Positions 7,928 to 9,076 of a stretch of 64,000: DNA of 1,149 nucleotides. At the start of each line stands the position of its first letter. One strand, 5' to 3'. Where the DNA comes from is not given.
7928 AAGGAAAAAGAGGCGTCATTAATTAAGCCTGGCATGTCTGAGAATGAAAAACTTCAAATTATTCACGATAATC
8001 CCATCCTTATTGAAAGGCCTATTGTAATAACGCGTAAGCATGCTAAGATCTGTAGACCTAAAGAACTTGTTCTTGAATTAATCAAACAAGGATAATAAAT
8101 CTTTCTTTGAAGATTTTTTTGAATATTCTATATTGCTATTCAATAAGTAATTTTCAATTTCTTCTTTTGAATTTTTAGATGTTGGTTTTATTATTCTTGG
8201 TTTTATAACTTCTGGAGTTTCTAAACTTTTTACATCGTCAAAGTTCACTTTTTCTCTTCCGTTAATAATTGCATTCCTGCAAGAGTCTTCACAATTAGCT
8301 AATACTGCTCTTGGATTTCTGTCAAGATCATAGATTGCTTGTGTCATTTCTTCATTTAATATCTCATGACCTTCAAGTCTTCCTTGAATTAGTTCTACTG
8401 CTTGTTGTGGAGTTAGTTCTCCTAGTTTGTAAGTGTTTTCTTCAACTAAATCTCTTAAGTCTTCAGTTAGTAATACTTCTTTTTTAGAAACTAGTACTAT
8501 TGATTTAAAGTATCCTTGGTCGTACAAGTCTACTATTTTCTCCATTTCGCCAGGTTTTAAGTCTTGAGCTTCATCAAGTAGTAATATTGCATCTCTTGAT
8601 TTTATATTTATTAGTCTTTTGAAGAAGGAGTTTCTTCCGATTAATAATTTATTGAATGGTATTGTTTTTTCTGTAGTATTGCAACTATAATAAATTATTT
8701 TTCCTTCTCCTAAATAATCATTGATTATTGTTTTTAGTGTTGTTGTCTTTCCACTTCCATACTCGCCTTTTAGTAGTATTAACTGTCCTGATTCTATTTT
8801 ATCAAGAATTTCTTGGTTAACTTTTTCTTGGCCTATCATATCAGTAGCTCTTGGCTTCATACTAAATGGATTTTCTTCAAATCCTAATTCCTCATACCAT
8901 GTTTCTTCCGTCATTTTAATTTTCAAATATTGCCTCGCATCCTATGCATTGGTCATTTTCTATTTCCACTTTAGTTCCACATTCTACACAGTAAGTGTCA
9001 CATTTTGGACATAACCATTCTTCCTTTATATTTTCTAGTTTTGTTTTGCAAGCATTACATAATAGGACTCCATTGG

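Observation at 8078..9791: Tandem, translationally coupled ExeA/GspA-like AAA+ ATPase paralogues next to the pilin-like gene; one carries a double zinc ribbon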

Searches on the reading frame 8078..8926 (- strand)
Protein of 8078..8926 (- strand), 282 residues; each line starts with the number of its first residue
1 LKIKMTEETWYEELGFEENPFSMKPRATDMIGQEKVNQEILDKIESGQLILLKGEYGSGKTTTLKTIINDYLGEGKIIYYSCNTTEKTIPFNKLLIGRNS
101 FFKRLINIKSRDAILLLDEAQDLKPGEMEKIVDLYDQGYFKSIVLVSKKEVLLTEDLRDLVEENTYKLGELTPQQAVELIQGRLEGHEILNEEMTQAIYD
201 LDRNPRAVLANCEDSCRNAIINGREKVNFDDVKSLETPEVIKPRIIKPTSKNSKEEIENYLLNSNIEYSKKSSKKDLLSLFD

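Call 3: search_protein_families(library=pfam, proteins=[window:8078-8926:-], max_evalue=1)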
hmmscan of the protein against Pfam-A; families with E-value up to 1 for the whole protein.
window:8078-8926:- (282 aa): 25 families
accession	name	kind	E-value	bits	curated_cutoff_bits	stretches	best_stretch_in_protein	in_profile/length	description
PF13173.12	AAA_14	-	5.2e-09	36.6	27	1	48-162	3-113/129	AAA domain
PF13401.12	AAA_22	-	1e-07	32.7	27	1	46-138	4-113/130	AAA domain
PF25199.1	nSTAND_NTPase5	-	4e-06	27.1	34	1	38-122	26-107/145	Novel STAND NTPase 5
PF20720.3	nSTAND3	-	1.1e-05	25.7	27.2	1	37-82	7-52/155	Novel STAND NTPase 3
PF13191.12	AAA_16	-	0.00013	23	32.6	1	38-167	13-104/167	AAA ATPase domain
PF00005.33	ABC_tran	-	0.00016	22.7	25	1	43-91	7-56/137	ABC transporter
PF01443.25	Viral_helicase1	-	0.00033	21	21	1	57-132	8-80/228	Viral superfamily 1 RNA helicase core domain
PF02367.23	TsaE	-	0.00044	20.6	26.6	1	34-70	8-44/128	Threonylcarbamoyl adenosine biosynthesis protein TsaE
PF24883.2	NPHP3_N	-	0.00082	20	24.8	1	35-86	10-62/164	Nephrocystin 3, N-terminal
PF13245.12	AAA_19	-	0.0013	19.3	25.1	1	39-124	3-103/134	AAA domain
PF00437.27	T2SSE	-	0.0045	16.1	24.9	1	34-69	128-164/370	Type II/IV secretion system protein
PF05707.18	Zot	-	0.005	16.8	20.3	1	50-218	3-147/197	Zonular occludens toxin (Zot)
PF13604.12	AAA_30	-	0.0057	16.9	27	1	45-87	15-58/191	AAA domain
PF17863.7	AAA_lid_2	-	0.0077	16.4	22.7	1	204-255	14-69/74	AAA lid domain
PF00004.35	AAA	-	0.011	16.6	21.2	1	50-126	1-72/131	ATPase family associated with various cellular activities (AAA)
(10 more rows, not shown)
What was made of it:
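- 8078..8914 (-): Gene B, 278 aa from the ATG (282 aa if the TTG at 8926 is used): downstream-clade (D) AAA+ subunit, predicted to be the hydrolysing one. Pfam AAA_14 36.6 and AAA_22 32.7 bits (call 3).
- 8081..8182 (-): C-terminal helix-extended-helix (HeH/SAP-like) tail of B, aa 245-278. Pfam HeH E=0.15 (call 3).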

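Call 4: search_protein_families(library=ncbifam, proteins=[window:8078-8926:-], max_evalue=1)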
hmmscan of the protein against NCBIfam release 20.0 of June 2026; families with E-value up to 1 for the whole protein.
window:8078-8926:- (282 aa): 54 families (the best 25 are shown)
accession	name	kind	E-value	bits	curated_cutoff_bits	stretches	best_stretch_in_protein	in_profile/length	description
TIGR03015.1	pepcterm_ATPase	hypoth_equivalog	1.1e-06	28.2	324.5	2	93-234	106-261/269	XrtA/PEP-CTERM system-associated ATPase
TIGR02324.1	CP_lyasePhnL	equivalog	2e-05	24.1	256.3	1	36-81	23-68/224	phosphonate C-P lyase system protein PhnL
NF053861.1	DS8_antiphage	equivalog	6.8e-05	20.8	790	1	37-173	360-511/994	anti-phage protein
TIGR00150.1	T6A_YjeE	equivalog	0.00022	21.1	60.1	1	34-69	9-44/135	tRNA (adenosine(37)-N6)-threonylcarbamoyltransferase complex ATPase subunit type 1 TsaE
NF008105.0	PRK10851.1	equivalog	0.00026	19.8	502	1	29-68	10-49/362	sulfate/thiosulfate ABC transporter ATP-binding protein CysA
NF003227.0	PRK04195.1-2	equivalog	0.00045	19.1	502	1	48-167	44-156/487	replication factor C large subunit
NF000355.4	ribo_prot_ABC_F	equivalog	0.00066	18.6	380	1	30-79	322-371/499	ribosomal protection-like ABC-F family protein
NF041815.1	Avs4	equivalog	0.0013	16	1500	1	31-142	189-294/1579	AVAST type 4 anti-phage nuclease Avs4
NF058587.1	archaellum_moto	equivalog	0.0016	17.2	550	1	44-92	272-319/527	archaellum flagellar ATPase motor FlaI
NF003230.0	PRK04195.1-6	equivalog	0.0017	17.1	441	1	28-74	14-66/494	replication factor C large subunit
TIGR03608.1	L_ocin_972_ABC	subfamily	0.0023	17.4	254.85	1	33-83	10-61/206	putative bacteriocin export ABC transporter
NF050039.1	sacti_exp_GggC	equivalog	0.0029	16.9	750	1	33-135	328-426/511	streptosactin export ABC transporter GggC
TIGR02982.1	heterocyst_DevA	subfamily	0.0034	17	295.8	1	34-67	18-51/220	ABC exporter ATP-binding subunit, DevA family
TIGR01420.1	pilT_fam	subfamily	0.0054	16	319.1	1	46-69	122-144/343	PilT/PilU family type 4a pilus ATPase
NF008348.1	PRK11131.1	equivalog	0.006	13.8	1400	1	35-76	71-111/1287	ATP-dependent RNA helicase HrpA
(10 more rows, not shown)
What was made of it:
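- On ExeA/GspA (COG3267): TIGR03015 scores 28 bits against a cut-off of 324.5 (call 4).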

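Call 6: search_solved_structures(query=window:8078-8926:-, max_evalue=1, show_alignments=2)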
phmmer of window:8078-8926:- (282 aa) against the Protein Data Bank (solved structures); distinct sequences matched with E-value up to 1: 67 (the best 60 are shown).
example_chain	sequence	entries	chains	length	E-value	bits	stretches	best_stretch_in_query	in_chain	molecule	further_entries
6d3r_A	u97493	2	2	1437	0.006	19.5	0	36-78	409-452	Cystic fibrosis transmembrane conductance regulator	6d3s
5dgx_A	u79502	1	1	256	0.0086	19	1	8-89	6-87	Lipid A export ATP-binding/permease protein MsbA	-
6wbs_A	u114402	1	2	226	0.035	17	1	36-78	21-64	Cystic fibrosis transmembrane conductance regulator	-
6ha8_V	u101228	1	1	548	0.045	16.7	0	31-77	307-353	Nucleotide-binding protein ExpZ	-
4q7m_B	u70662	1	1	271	0.065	16.1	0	36-77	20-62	Uncharacterized ABC transporter ATP-binding protein TM_0288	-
4q7l_A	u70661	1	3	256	0.076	15.9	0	36-77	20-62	Uncharacterized ABC transporter ATP-binding protein TM_0288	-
2pzf_A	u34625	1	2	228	0.11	15.4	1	36-78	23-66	Cystic fibrosis transmembrane conductance regulator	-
6cy1_A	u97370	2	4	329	0.12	15.3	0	39-94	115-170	Signal recognition particle receptor FtsY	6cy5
1ji0_A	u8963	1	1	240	0.12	15.3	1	43-88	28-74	ABC transporter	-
8eig_A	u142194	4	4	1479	0.12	15.2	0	36-78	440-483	Cystic fibrosis transmembrane conductance regulator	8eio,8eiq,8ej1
1sgw_A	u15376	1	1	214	0.14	15.1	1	31-84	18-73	putative ABC transporter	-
8v7z_A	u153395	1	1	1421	0.14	15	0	36-78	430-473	Cystic fibrosis transmembrane conductance regulator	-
7svr_A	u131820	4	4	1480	0.14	15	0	36-78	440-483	Cystic fibrosis transmembrane conductance regulator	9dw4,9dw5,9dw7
5uak_A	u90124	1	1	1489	0.14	15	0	36-78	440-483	Cystic fibrosis transmembrane conductance regulator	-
8fzq_A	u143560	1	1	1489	0.15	15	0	36-78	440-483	Cystic fibrosis transmembrane conductance regulator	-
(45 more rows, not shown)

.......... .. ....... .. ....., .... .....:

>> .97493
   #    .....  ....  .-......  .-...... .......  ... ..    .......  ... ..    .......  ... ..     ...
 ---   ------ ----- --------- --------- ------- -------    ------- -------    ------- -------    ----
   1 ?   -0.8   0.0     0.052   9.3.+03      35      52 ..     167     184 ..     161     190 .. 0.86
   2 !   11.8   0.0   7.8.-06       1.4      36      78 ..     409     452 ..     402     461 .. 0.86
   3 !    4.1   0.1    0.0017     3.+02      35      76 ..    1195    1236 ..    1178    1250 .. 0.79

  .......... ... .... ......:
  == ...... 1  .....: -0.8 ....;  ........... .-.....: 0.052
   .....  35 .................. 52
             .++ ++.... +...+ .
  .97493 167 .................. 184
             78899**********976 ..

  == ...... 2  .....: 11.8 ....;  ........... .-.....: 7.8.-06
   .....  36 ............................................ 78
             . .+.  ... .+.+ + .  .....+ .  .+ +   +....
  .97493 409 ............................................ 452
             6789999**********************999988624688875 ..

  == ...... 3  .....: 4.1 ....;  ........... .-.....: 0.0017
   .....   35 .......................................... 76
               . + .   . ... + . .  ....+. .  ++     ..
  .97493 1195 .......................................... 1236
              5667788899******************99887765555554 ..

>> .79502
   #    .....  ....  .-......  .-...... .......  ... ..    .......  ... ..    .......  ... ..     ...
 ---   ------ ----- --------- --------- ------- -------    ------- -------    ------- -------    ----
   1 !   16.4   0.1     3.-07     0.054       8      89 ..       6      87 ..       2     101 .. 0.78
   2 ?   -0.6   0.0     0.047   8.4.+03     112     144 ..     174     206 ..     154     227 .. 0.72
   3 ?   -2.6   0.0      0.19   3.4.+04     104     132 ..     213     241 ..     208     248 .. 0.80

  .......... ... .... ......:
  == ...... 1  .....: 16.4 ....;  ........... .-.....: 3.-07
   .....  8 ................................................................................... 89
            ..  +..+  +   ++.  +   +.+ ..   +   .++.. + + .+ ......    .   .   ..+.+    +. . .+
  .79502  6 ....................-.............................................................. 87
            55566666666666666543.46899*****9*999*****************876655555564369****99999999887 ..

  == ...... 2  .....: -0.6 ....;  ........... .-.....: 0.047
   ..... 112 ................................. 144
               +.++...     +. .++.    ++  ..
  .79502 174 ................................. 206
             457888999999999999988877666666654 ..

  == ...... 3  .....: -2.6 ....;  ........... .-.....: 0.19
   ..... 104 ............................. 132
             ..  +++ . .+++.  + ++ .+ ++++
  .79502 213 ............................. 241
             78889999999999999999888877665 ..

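Call 11: find_homologous_proteins(query=window:8078-8914:-, max_evalue=0.001)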
Query window:8078-8914:- (278 aa): 12 proteins with E <= 0.001 among 8000 candidates.
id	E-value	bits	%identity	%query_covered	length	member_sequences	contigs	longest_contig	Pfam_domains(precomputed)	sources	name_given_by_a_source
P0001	5.1e-176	602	100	100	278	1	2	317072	PF13173.13,PF13401.13,PF25199.2,PF20720.4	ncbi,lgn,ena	-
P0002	5.4e-176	601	100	100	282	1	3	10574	PF13173.13,PF13401.13,PF25199.2,PF20720.4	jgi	-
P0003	1.8e-159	547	89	100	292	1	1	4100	PF13173.13,PF13401.13,PF20720.4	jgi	jgi:type II secretory pathway predicted ATPase ExeA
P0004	2.1e-157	541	88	100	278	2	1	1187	PF13173.13,PF13401.13,PF25199.2,PF13191.13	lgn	-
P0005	9.5e-149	512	82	100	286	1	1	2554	PF13173.13,PF13401.13,PF20720.4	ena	-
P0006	3.3e-55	206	45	82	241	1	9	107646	-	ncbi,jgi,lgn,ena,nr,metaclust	ncbi:hypothetical protein J4468_00780 [Candidatus Woesearchaeota archaeon]|nr:hypothetical protein [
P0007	1.0e-51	194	43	82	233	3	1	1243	PF13173.13,PF00005.34,PF13401.13,PF01637.25,PF25199.2,PF20720.4,PF13191.13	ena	-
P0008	3.3e-41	160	37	78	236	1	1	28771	PF13173.13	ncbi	ncbi:MAG: hypothetical protein ABIC04_06555 [Nanoarchaeota archaeon]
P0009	5.9e-41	159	37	81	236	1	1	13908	PF13173.13,PF13401.13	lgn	-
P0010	6.3e-38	149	39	76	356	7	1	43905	PF13173.13,PF00004.36,PF13401.13,PF24389.2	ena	-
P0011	2.6e-35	140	36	85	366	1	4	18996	-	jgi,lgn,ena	-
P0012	1.1e-27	115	35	82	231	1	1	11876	PF13173.13,PF13401.13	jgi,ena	-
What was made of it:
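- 8078..8914 (-): Public 278-aa call P0001 (call 11).
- On ExeA/GspA (COG3267): JGI's COG label 'ExeA' sits on one homologue (call 11).
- Checked: That start matches the N-termini of the homologues and the NCBI/ENA gene call of 278 aa (call 11), so it is more likely.
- JGI labelled an 89%-identical homologue 'ExeA' (call 11).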

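Call 15: search_solved_structures(query=A1, max_evalue=1, show_alignments=3)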
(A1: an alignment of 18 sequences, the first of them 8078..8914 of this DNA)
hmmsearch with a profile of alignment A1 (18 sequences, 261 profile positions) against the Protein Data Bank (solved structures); distinct sequences matched with E-value up to 1: 616 (the best 60 are shown).
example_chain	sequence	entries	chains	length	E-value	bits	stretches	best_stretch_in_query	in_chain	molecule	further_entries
6i27_A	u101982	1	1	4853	5.3e-09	39.1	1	31-81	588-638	Midasin,Midasin,Midasin,Midasin,Midasin,Midasin,Midasin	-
6i26_A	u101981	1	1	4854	5.3e-09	39.1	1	31-81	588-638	Midasin,Midasin,Midasin,Midasin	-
6hyp_A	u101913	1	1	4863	5.3e-09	39.1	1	31-81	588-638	Midasin,Midasin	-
5jcs_s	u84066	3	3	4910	5.6e-09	39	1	31-81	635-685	Midasin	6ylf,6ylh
6ha8_V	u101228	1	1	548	2.5e-08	36.9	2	29-65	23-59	Nucleotide-binding protein ExpZ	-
1l8q_A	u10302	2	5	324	4.4e-08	36.1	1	45-206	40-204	Chromosomal replication initiator protein dnaA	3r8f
2hcb_A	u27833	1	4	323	4.7e-08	36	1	45-206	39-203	Chromosomal replication initiator protein dnaA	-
5aj2_A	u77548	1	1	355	1.1e-07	34.8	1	83-179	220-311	NLR FAMILY CARD DOMAIN-CONTAINING PROTEIN 4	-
6d3r_A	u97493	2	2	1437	1.8e-07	34.1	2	31-65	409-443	Cystic fibrosis transmembrane conductance regulator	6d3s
9y1q_A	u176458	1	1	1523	1.1e-06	31.6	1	31-66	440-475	Cystic fibrosis transmembrane conductance regulator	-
6msm_A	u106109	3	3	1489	1.1e-06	31.5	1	31-66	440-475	Cystic fibrosis transmembrane conductance regulator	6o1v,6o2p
8eig_A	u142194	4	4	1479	1.1e-06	31.5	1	31-66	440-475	Cystic fibrosis transmembrane conductance regulator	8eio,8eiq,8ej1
7sv7_A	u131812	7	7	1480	1.1e-06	31.5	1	31-66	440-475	Cystic fibrosis transmembrane conductance regulator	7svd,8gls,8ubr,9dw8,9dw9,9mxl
5uak_A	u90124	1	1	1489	1.2e-06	31.4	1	31-66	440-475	Cystic fibrosis transmembrane conductance regulator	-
8fzq_A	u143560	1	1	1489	1.2e-06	31.4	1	31-66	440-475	Cystic fibrosis transmembrane conductance regulator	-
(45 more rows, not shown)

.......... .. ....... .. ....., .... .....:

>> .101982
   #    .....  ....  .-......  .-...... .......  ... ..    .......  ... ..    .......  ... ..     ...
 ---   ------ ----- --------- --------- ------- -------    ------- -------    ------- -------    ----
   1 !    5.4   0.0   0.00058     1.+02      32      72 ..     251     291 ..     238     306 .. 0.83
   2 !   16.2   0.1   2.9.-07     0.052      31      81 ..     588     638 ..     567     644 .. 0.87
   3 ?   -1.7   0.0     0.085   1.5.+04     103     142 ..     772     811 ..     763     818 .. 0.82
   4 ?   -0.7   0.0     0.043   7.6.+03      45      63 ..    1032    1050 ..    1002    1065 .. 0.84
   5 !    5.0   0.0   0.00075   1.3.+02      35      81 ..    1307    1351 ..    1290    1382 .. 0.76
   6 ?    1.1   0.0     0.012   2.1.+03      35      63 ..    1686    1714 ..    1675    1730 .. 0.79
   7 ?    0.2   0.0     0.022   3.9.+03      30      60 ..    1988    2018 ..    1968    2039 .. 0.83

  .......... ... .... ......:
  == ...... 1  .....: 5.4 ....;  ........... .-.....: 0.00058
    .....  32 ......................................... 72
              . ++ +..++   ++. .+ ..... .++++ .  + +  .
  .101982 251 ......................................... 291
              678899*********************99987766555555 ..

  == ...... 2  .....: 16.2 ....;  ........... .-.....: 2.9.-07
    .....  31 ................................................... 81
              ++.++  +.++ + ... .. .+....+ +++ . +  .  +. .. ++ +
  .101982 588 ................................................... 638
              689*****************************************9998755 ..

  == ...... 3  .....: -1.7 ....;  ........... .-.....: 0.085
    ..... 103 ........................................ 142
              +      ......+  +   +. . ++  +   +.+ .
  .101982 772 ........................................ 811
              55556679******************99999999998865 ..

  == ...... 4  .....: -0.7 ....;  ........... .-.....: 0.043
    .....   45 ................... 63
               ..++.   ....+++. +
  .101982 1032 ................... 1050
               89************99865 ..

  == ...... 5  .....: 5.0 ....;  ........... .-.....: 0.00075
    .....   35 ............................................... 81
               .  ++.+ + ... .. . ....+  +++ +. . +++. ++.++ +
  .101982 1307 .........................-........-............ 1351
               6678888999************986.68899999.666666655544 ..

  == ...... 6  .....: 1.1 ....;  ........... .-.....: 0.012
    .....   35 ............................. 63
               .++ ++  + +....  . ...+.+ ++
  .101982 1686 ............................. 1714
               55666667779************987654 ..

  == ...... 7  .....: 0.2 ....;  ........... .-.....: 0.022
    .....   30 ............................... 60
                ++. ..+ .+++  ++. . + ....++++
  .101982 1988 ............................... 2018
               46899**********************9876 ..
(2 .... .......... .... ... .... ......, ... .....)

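Call 17: find_encoding_contigs(protein=P0001, flank=10000, max_places=3)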
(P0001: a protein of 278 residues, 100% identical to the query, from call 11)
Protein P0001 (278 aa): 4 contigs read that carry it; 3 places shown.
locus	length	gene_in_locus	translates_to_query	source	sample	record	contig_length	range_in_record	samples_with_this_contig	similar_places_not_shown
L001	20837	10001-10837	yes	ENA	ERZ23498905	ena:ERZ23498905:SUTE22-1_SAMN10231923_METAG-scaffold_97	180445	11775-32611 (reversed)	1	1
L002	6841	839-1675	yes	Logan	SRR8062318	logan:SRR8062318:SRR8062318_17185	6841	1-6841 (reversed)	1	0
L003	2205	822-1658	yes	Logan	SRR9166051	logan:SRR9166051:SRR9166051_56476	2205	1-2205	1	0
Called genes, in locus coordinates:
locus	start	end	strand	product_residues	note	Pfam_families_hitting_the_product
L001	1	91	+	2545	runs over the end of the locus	PF02210:Laminin_G_2 (faint), PF13385:Laminin_G_3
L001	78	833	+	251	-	-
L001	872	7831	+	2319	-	PF10633:NPCBM_assoc (faint), PF01935:DUF87, PF04851:ResIII (weak), PF05872:HerA_C (faint), PF05763:DUF835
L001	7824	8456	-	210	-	PF00406:ADK, PF13207:AAA_17, PF13238:AAA_18, PF05191:ADK_lid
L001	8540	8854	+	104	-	PF05016:ParE_toxin (weak)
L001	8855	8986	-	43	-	-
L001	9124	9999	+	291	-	PF00004:AAA (weak), PF13173:AAA_14 (weak)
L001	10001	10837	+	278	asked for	PF25199:nSTAND_NTPase5 (weak), PF20720:nSTAND3 (faint), PF13173:AAA_14, PF13401:AAA_22 (faint)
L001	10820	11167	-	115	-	PF03960:ArsC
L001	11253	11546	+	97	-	-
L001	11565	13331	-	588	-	-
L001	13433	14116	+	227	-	-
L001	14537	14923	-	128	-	PF02681:DUF212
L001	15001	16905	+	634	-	-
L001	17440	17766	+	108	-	PF09685:MamF_MmsF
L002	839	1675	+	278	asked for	PF25199:nSTAND_NTPase5 (weak), PF20720:nSTAND3 (faint), PF13173:AAA_14, PF13401:AAA_22 (faint)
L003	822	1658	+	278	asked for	PF25199:nSTAND_NTPase5 (weak), PF20720:nSTAND3 (faint), PF13173:AAA_14, PF13401:AAA_22 (faint)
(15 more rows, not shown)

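Call 18: find_encoding_contigs(protein=P0006, flank=8000, max_places=2)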
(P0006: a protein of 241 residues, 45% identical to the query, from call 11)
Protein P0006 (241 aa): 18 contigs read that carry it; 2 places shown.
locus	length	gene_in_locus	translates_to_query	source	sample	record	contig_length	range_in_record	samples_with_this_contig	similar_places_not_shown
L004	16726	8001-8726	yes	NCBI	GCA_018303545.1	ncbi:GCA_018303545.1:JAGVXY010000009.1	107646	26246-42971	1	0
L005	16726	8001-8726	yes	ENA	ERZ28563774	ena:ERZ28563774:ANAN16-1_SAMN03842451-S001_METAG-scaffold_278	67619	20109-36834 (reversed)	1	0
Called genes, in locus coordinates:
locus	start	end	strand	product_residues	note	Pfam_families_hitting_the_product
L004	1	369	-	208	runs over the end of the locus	-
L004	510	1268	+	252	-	PF01909:NTP_transf_2, PF18765:Polbeta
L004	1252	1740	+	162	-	-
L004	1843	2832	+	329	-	PF13091:PLDc_2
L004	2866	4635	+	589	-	PF02463:SMC_N (faint), PF00005:ABC_tran, PF13304:AAA_21 (weak), PF00005:ABC_tran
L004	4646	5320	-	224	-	PF00265:TK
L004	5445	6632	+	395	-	PF01663:Phosphodiest (faint)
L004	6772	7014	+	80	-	-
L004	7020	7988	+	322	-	PF01637:ATPase_2 (faint), PF13401:AAA_22 (faint), PF13173:AAA_14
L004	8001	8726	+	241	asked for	-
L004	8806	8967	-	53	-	PF23477:zf_Tbcl_2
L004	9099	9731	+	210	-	PF09335:VTT_dom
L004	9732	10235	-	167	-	-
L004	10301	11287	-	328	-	PF00814:TsaD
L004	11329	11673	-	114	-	PF01981:PTH2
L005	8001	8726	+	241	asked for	-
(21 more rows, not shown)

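Call 19: find_encoding_contigs(protein=P0008, flank=8000, max_places=2)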
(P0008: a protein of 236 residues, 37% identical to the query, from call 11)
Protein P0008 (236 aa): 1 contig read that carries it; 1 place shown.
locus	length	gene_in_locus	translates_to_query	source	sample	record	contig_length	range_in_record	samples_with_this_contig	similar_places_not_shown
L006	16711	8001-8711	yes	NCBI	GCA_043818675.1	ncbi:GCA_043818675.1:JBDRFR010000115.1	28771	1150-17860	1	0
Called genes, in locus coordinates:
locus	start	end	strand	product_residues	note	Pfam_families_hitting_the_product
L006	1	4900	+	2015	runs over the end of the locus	PF19077:Big_13 (faint), PF13750:Big_3_3 (faint), PF17957:Big_7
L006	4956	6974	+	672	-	-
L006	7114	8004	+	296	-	-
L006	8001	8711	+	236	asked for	PF13173:AAA_14 (weak)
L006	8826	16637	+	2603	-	PF00932:LTD, PF17803:Cadherin_4 (faint), PF17892:Cadherin_5 (weak), PF17963:Big_9, PF05345:He_PIG (weak), PF00801:PKD, PF18911:PKD_4 (weak), PF22352:K319L-like_PKD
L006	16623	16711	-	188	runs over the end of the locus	PF02676:TYW3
